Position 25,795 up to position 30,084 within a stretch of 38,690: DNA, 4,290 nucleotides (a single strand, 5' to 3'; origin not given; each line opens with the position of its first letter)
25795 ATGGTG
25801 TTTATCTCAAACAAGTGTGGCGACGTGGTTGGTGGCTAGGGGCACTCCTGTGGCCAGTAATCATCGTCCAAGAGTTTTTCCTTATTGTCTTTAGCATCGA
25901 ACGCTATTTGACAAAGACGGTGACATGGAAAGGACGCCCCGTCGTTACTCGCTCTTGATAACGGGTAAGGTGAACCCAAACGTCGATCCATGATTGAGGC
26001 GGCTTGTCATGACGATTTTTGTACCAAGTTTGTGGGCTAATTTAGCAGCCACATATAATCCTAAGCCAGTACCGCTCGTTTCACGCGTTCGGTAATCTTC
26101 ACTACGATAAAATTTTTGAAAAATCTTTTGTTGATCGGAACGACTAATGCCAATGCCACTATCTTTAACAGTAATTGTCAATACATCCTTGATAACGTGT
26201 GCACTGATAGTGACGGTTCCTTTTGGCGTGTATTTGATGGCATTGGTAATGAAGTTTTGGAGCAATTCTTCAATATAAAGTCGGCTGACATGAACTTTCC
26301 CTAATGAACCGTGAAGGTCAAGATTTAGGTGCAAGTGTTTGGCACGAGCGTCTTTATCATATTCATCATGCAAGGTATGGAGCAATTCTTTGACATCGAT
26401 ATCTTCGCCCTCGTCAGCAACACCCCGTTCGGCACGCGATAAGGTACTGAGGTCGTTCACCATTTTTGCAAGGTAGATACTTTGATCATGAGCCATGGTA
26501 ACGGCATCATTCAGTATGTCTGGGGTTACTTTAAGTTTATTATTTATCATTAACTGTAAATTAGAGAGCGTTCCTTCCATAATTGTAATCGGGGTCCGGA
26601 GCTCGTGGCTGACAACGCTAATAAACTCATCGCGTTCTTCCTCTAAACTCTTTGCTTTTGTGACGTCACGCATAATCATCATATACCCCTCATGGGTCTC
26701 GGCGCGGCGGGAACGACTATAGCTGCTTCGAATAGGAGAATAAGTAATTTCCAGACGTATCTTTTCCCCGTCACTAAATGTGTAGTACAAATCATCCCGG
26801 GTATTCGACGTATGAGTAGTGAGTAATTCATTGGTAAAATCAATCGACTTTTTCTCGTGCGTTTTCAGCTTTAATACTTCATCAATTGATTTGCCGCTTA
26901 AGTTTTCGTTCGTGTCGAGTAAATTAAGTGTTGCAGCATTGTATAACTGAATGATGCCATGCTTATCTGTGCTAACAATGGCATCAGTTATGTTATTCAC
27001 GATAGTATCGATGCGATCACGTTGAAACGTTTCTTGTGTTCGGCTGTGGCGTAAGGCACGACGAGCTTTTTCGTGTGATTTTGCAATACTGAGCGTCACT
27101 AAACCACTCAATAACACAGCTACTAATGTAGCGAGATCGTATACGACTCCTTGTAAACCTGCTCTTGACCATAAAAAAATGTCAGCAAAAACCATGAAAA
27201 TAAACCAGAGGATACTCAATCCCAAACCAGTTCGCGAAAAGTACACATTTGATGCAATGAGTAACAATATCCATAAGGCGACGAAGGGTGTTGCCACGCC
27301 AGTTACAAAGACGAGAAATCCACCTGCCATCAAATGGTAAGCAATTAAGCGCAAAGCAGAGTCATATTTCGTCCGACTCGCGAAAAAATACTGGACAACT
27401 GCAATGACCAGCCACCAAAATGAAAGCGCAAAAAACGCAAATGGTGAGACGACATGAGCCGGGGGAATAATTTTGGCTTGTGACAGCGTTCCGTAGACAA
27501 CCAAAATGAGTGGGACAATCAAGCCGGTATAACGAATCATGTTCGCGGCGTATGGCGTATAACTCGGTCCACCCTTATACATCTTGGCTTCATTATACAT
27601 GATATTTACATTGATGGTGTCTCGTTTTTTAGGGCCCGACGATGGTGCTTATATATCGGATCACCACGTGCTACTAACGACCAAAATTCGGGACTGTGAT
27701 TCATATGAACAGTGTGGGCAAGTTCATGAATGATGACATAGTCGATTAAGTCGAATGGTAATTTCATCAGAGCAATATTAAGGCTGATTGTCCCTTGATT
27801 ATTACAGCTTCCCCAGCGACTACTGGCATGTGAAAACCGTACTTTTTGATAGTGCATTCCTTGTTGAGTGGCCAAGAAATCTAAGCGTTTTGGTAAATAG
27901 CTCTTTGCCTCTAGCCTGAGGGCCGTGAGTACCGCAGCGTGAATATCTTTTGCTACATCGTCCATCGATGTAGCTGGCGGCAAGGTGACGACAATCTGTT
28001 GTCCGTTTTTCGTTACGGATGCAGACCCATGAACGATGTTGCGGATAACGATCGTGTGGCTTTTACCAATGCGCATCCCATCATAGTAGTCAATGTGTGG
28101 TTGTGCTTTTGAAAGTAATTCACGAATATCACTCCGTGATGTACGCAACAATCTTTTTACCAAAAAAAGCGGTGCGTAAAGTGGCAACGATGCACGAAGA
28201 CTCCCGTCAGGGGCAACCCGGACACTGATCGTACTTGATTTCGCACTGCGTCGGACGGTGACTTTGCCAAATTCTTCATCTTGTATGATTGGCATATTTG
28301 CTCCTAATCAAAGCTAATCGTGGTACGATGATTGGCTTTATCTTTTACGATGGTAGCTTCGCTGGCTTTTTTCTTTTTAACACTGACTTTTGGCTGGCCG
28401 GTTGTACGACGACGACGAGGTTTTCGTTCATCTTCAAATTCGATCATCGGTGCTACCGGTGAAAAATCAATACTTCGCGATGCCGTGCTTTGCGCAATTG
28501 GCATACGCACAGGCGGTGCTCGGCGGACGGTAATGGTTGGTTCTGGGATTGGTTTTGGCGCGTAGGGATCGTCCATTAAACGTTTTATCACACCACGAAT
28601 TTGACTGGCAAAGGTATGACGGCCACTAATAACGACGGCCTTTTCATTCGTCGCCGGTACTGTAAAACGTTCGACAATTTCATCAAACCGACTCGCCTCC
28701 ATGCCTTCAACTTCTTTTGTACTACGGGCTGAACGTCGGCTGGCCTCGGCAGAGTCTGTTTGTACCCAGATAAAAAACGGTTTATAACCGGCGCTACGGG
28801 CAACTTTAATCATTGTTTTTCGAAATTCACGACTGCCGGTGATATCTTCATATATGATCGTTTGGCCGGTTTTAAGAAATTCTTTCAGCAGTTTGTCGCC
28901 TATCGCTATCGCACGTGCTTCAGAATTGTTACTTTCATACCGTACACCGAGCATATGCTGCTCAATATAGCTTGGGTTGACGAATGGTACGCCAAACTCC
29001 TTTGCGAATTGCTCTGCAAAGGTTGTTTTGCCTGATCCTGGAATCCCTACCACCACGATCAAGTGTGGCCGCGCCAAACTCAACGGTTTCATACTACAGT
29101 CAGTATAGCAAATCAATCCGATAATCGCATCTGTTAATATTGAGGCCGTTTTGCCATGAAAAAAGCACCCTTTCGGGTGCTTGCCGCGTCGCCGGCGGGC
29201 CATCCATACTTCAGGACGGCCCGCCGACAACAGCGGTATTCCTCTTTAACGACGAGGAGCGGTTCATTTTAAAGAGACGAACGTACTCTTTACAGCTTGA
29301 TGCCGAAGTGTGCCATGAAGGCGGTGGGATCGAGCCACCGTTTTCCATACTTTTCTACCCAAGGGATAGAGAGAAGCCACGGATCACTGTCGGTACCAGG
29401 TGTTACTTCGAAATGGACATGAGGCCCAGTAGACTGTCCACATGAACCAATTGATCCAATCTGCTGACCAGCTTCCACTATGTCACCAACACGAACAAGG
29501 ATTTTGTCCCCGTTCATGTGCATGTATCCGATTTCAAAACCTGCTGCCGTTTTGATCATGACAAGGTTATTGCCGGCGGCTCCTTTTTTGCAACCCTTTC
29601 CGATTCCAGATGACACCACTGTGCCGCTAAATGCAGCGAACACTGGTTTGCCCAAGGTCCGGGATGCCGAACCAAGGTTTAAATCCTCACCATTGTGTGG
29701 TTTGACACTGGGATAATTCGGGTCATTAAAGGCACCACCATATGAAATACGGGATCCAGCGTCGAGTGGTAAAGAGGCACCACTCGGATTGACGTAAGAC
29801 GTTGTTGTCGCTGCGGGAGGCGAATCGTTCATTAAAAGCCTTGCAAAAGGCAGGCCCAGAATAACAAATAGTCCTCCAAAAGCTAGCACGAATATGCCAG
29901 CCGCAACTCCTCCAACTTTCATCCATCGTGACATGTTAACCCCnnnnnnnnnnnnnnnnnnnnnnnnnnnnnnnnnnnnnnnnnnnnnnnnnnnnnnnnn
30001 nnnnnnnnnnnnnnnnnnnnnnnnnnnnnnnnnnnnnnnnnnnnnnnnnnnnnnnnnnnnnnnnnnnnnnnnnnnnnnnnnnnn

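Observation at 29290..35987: Minimal monoderm-type type IV secretion-like operon with no visible conjugation genes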

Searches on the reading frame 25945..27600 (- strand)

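Call 9: search_protein_families(library=pfam, proteins=[window:25945-27600:-], max_evalue=0.00001)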
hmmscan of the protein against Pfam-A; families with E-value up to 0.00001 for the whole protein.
window:25945-27600:- (551 aa): 4 families
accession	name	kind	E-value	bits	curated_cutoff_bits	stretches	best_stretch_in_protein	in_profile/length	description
PF02518.31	HATPase_c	-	1.2e-25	90.5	26.4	1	443-547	6-109/111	Histidine kinase-, DNA gyrase B-, and HSP90-like ATPase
PF00512.31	HisKA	-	2.9e-11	43.7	26.9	1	323-393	2-66/66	His Kinase A (phospho-acceptor) domain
PF13426.13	PAS_9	-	2.5e-07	31.4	27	1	206-314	2-102/103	PAS domain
PF00989.32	PAS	-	7.8e-07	29.5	22.6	1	196-295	2-101/113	PAS fold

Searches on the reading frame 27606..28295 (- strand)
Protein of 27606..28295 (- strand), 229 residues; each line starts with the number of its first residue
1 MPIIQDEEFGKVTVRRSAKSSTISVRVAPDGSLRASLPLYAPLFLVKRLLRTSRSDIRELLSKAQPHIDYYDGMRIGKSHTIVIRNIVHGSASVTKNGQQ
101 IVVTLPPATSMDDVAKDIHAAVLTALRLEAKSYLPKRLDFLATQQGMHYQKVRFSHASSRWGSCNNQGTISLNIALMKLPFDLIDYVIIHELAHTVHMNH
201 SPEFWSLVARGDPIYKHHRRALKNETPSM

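Call 3: search_protein_families(library=pfam, proteins=[window:27606-28295:-], max_evalue=0.1)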
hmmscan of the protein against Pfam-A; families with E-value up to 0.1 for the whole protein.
window:27606-28295:- (229 aa): 4 families
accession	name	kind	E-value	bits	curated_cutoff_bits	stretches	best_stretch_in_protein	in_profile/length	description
PF01863.23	YgjP-like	-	4e-42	145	26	1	22-224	2-206/207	YgjP-like, metallopeptidase domain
PF08325.16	WLM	-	0.00024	21.7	26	1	179-208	78-107/190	WLM domain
PF12388.14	Peptidase_M57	-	0.00065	19.9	21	1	166-202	115-151/212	Dual-action HEIGH metallo-peptidase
PF10263.15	SprT-like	-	0.0012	19.1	25.6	1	150-197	19-74/108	SprT-like family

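Call 4: search_protein_families(library=ncbifam, proteins=[window:27606-28295:-], max_evalue=0.1)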
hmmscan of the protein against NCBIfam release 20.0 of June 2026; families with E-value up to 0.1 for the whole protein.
window:27606-28295:- (229 aa): 0 families

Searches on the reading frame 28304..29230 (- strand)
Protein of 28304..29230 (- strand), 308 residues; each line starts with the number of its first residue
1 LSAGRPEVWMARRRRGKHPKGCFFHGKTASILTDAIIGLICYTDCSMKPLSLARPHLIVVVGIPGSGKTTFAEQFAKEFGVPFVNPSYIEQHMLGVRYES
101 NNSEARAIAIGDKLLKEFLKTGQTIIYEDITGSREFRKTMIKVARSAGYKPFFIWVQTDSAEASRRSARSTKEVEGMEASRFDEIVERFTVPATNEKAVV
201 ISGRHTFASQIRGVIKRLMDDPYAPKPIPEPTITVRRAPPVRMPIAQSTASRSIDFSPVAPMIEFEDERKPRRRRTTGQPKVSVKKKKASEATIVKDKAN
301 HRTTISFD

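Call 3: search_protein_families(library=pfam, proteins=[window:28304-29230:-], max_evalue=0.1)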
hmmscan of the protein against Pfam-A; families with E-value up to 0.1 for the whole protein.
window:28304-29230:- (308 aa): 26 families (the best 25 are shown)
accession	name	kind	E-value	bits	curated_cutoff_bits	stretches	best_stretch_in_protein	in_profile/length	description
PF13671.12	AAA_33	-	2.9e-13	50.8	27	1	57-191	1-142/143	AAA domain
PF08433.16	KTI12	-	2.6e-12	47.2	22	1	57-197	3-145/271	Chromatin associated protein KTI12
PF06414.18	Zeta_toxin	-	3.3e-09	36.9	22.3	1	51-173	12-147/199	Zeta toxin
PF13238.12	AAA_18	-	2.8e-06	28.2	29.4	1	58-178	1-119/128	AAA domain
PF13207.12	AAA_17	-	4.9e-05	24.1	27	1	61-85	1-25/136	AAA domain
PF13191.12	AAA_16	-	6.5e-05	23.9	32.6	1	52-201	21-136/167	AAA ATPase domain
PF01591.24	6PF2K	-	0.00012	21.9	27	0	112-160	86-135/223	6-phosphofructo-2-kinase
PF00004.35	AAA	-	0.00014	22.8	21.2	1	59-87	2-30/131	ATPase family associated with various cellular activities (AAA)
PF20720.3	nSTAND3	-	0.0003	20.9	27.2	1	52-81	14-43/155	Novel STAND NTPase 3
PF13521.12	AAA_28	-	0.00042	21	27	1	58-118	2-64/164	AAA domain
PF06745.19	ATPase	-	0.0022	17.8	26.6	1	54-77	18-41/231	KaiC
PF13173.12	AAA_14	-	0.0034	17.8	27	1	56-130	3-71/129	AAA domain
PF00485.24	PRK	-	0.0042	17.4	22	1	58-105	2-52/196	Phosphoribulokinase / Uridine kinase family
PF13401.12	AAA_22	-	0.005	17.6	27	1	56-82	6-35/130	AAA domain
PF01443.25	Viral_helicase1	-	0.0069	16.7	21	1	58-102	1-42/228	Viral superfamily 1 RNA helicase core domain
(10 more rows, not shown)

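Call 4: search_protein_families(library=ncbifam, proteins=[window:28304-29230:-], max_evalue=0.1)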
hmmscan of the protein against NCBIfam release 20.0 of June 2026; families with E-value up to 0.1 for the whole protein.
window:28304-29230:- (308 aa): 33 families (the best 25 are shown)
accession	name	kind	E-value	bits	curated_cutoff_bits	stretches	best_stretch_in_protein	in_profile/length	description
TIGR03574.1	selen_PSTK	equivalog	2.8e-05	23.7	290.5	1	57-167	1-113/249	L-seryl-tRNA(Sec) kinase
TIGR04075.1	bacter_Pnkp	equivalog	3.6e-05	22.1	750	1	50-173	3-124/851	polynucleotide kinase-phosphatase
NF005252.0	PRK06762.1-3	equivalog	4.2e-05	23.4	258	1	53-168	9-123/189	hypothetical protein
TIGR01663.1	PNK-3'Pase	equivalog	0.00046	18.7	502.8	1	49-86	358-395/520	bifunctional polynucleotide phosphatase/kinase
TIGR02173.1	cyt_kin_arch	equivalog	0.00056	20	102.1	1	57-91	2-36/169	(d)CMP kinase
TIGR01313.1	therm_gnt_kin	subfamily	0.0031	17.3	113.75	1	58-85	1-28/164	gluconokinase, GntK/IdnK-type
NF040667.1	hom_kin_desulfo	exception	0.0036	17.2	197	1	58-96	3-41/163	homoserine kinase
NF006015.0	PRK08154.1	subfamily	0.0041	16.3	204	1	51-85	132-166/314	anaerobic benzoate catabolism transcriptional regulator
NF005255.0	PRK06762.2-2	equivalog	0.0049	16.8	140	1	55-142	3-89/163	hypothetical protein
NF010552.0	PRK13946.1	equivalog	0.0066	16.1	186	1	54-85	22-53/198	shikimate kinase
NF033453.1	BREX_3_BrxF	hypoth_equivalog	0.0068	16.1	50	1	56-126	17-84/149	BREX-3 system P-loop-containing protein BrxF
TIGR00041.1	DTMP_kinase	equivalog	0.0075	16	83.25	0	56-79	5-28/196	dTMP kinase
NF058535.1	antiphage_EruA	equivalog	0.008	14.3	1000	1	52-86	21-55/1318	NACHT domain-containing antiphage protein EruA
NF003122.0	PRK04040.1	equivalog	0.01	15.4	155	1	56-79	3-26/189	adenylate kinase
NF006610.0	PRK09169.1-4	subfamily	0.01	12.3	4299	1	58-170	2868-2977/3056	hypothetical protein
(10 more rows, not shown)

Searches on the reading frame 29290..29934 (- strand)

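Call 3: search_protein_families(library=pfam, proteins=[window:29290-29934:-], max_evalue=0.1)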
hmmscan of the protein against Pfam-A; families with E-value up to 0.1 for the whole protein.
window:29290-29934:- (214 aa): 2 families
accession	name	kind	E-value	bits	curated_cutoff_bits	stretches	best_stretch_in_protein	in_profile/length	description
PF01551.29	Peptidase_M23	-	2.2e-20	73.1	28.7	1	80-179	3-89/96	Peptidase family M23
PF13375.12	RnfC_N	-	0.016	15.7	25.6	0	144-163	43-62/101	RnfC Barrel sandwich hybrid domain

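Call 4: search_protein_families(library=ncbifam, proteins=[window:29290-29934:-], max_evalue=0.1)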
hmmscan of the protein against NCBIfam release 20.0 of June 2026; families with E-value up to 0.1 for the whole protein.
window:29290-29934:- (214 aa): 13 families
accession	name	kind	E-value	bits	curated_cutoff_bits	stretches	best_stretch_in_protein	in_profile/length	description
NF008652.0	PRK11649.1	equivalog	4.3e-14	52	341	1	76-178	309-398/439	murein DD-endopeptidase MepM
NF053825.1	PdgNdpepShyA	equivalog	6.4e-13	48.2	700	1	72-178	288-381/425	peptidoglycan DD-endopeptidase ShyA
NF052336.1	PdgHdaseHSB100310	equivalog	9.4e-13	48.2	500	1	90-179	62-143/316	peptidoglycan hydrolase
NF053824.1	PdgNdpepShyC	equivalog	4.2e-12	45.7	700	1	75-177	291-380/429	peptidoglycan DD-endopeptidase ShyC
NF040883.1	amid_act_ActS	equivalog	1.7e-09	37.4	375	1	93-177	144-220/242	amidase activator ActS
NF052530.1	Heli_ShapePgp3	exception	1.1e-08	34.5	300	1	93-178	175-252/270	peptidoglycan metallopeptidase Pgp3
NF050804.1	CellDivDipMCaul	equivalog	1.9e-08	33.6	900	1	94-177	537-613/634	cell division endopeptidase DipM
NF008123.1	PRK10871.1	equivalog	5e-07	29.5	311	1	93-177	273-349/365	murein hydrolase activator NlpD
NF053738.1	S2SprSpoIIQBc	equivalog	1.4e-05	24.8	250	1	98-178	137-211/232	stage II sporulation protein SpoIIQ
NF041208.1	celldiv_DipM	equivalog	0.00024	20.5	740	1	95-178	329-405/419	cell division endopeptidase DipM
NF052529.1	PG_M23_Pgp6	exception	0.0016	17.2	600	1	117-178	362-420/452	peptidoglycan metallopeptidase Pgp6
NF004799.0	PRK06148.1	subfamily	0.0027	15.7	1128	1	94-180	450-540/1015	hypothetical protein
NF008644.1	PRK11637.1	equivalog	0.0057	15.7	270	1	143-178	336-371/385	murein hydrolase activator EnvC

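Call 29: search_protein_families(library=phrogs, proteins=[window:29290-29934:-], max_evalue=0.1)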
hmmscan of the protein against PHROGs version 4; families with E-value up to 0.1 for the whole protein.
window:29290-29934:- (214 aa): 27 families (the best 25 are shown)
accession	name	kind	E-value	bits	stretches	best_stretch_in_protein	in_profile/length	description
phrog_14988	-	other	4.4e-18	66.9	1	71-178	24-127/272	peptidase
phrog_6700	-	lysis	1.8e-17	62.6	1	76-191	2622-2726/2898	endolysin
phrog_7767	-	other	5.9e-16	59.7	1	69-180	10-110/194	metallo-endopeptidase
phrog_28672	-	other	4.2e-14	53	1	80-177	288-373/397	metallo-endopeptidase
phrog_3084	-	lysis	1.5e-13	51.6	1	80-179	24-118/468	endolysin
phrog_3578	-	lysis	1.7e-13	51.8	1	127-207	287-356/405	endolysin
phrog_10030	-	tail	3.3e-13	48.9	1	93-204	1922-2033/2105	tail length tape measure protein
phrog_880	-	lysis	8.4e-13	49.5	1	78-179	27-121/435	endolysin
phrog_1067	-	head and packaging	5.4e-11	42.7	1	79-180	761-847/991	minor head protein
phrog_37190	-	other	6.7e-11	43.1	1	67-178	128-226/244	peptidase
phrog_11037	-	unknown function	1.4e-09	38.7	1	91-186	198-292/365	-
phrog_28394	-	unknown function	1.7e-09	38.3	1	84-178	201-288/303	-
phrog_16615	-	other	5.8e-09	36.3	1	71-177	410-504/529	peptidase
phrog_9205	-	unknown function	1.5e-08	33.8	1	71-181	540-644/1144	-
phrog_4070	-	tail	1.5e-07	30.9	1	103-179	634-711/989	tail length tape measure protein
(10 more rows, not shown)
